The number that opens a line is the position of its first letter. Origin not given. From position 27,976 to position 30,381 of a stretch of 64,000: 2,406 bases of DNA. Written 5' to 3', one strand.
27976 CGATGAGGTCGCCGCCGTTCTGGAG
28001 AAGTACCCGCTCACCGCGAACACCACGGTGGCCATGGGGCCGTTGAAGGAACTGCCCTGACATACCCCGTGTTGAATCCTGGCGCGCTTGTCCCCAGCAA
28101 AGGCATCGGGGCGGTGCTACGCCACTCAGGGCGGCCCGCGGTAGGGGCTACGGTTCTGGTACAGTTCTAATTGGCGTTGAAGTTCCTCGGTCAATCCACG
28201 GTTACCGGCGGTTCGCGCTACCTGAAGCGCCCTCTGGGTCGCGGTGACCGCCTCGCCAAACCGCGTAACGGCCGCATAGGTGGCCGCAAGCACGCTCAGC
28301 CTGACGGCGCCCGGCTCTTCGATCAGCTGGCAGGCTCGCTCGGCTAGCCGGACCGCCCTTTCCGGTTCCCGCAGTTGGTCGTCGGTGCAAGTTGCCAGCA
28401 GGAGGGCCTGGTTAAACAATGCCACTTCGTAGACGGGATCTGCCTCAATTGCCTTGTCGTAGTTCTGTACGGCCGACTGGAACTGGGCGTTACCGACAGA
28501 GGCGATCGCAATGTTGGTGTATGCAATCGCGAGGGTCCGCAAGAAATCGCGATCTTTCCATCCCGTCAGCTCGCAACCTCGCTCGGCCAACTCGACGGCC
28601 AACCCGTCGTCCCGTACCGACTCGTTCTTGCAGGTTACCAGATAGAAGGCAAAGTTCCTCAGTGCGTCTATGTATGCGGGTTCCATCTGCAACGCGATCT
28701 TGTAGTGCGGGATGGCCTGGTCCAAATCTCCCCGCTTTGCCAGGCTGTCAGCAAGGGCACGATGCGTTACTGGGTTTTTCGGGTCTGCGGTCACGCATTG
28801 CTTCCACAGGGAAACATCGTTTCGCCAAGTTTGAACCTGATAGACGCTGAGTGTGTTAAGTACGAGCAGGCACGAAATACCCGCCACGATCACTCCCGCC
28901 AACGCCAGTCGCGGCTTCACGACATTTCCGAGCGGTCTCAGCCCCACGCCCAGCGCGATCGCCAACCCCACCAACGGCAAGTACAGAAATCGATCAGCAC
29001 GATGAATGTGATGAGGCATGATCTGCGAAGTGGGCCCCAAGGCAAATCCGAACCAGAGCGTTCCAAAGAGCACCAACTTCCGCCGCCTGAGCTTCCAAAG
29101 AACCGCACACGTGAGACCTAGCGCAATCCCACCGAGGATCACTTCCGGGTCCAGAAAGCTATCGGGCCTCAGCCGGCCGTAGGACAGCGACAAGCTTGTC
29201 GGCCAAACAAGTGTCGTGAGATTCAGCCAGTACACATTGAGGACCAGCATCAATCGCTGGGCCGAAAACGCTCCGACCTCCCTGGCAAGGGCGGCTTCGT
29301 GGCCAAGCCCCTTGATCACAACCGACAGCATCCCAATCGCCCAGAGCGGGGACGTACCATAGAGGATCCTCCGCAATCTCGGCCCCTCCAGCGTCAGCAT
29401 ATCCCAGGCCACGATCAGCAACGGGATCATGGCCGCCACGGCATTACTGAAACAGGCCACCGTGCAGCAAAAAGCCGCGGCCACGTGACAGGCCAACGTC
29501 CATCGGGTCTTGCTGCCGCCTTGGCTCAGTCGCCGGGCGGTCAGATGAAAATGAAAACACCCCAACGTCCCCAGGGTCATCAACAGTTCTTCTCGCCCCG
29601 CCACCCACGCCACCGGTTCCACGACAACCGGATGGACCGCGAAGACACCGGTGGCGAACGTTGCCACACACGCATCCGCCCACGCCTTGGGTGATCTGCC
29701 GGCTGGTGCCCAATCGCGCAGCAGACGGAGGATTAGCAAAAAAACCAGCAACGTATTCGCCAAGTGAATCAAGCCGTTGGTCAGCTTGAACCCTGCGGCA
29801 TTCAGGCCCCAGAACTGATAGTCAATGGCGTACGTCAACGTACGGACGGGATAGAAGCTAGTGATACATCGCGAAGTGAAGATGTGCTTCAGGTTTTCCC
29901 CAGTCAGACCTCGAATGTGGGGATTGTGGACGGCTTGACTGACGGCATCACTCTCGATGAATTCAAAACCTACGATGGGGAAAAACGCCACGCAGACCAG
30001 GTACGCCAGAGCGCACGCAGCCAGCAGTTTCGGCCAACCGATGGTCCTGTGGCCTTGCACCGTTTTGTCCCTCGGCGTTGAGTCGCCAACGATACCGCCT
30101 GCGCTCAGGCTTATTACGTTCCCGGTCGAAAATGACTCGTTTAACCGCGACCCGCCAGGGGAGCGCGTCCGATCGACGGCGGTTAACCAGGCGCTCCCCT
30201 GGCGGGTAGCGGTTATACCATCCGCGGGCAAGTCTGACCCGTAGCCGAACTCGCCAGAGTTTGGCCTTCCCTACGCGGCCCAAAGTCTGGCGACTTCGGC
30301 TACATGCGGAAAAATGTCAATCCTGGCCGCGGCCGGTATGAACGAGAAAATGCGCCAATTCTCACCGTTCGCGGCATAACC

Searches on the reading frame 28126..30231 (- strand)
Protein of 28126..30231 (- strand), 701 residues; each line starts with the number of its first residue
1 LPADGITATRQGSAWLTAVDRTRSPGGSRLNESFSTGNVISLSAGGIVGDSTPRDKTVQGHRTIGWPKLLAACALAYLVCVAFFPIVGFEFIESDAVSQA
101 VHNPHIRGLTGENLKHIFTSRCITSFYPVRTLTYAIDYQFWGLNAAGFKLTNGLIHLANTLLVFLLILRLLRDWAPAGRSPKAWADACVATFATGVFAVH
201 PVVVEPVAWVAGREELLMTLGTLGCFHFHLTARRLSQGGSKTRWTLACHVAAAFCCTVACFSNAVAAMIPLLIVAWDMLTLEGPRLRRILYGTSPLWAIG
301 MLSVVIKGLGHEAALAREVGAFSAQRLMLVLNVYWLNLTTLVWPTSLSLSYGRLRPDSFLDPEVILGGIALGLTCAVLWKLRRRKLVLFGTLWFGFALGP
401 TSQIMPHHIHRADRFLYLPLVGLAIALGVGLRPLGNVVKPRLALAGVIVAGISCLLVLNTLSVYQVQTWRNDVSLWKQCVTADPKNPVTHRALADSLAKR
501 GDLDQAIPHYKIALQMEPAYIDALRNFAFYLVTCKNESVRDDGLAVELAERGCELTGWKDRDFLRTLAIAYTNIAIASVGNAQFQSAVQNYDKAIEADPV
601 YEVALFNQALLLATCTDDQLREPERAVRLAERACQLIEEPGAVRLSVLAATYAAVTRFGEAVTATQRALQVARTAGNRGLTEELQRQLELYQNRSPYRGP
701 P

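Call 83: search_protein_families(library=pfam, proteins=[window:28126-30231:-], max_evalue=0.001)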
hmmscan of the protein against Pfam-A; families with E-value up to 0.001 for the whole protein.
window:28126-30231:- (701 aa): 7 families
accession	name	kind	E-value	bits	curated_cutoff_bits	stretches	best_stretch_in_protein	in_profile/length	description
PF00515.34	TPR_1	-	3.3e-09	36.6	27.8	0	492-518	6-32/34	Tetratricopeptide repeat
PF07719.23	TPR_2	-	8.6e-09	35.3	27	0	489-519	3-33/34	Tetratricopeptide repeat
PF13431.12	TPR_17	-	5.8e-08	32.8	24.4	0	475-507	1-33/34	Tetratricopeptide repeat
PF13414.12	TPR_11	-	8.6e-07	29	26.8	0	495-526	2-33/42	TPR repeat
PF13428.12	TPR_14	-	7.7e-06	26.5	23.5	0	489-528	3-42/44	Tetratricopeptide repeat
PF13176.12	TPR_7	-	3.8e-05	23.9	27.9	0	490-516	2-28/36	Tetratricopeptide repeat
PF13424.12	TPR_12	-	4.1e-05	24.1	30.1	0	490-515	6-31/77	Tetratricopeptide repeat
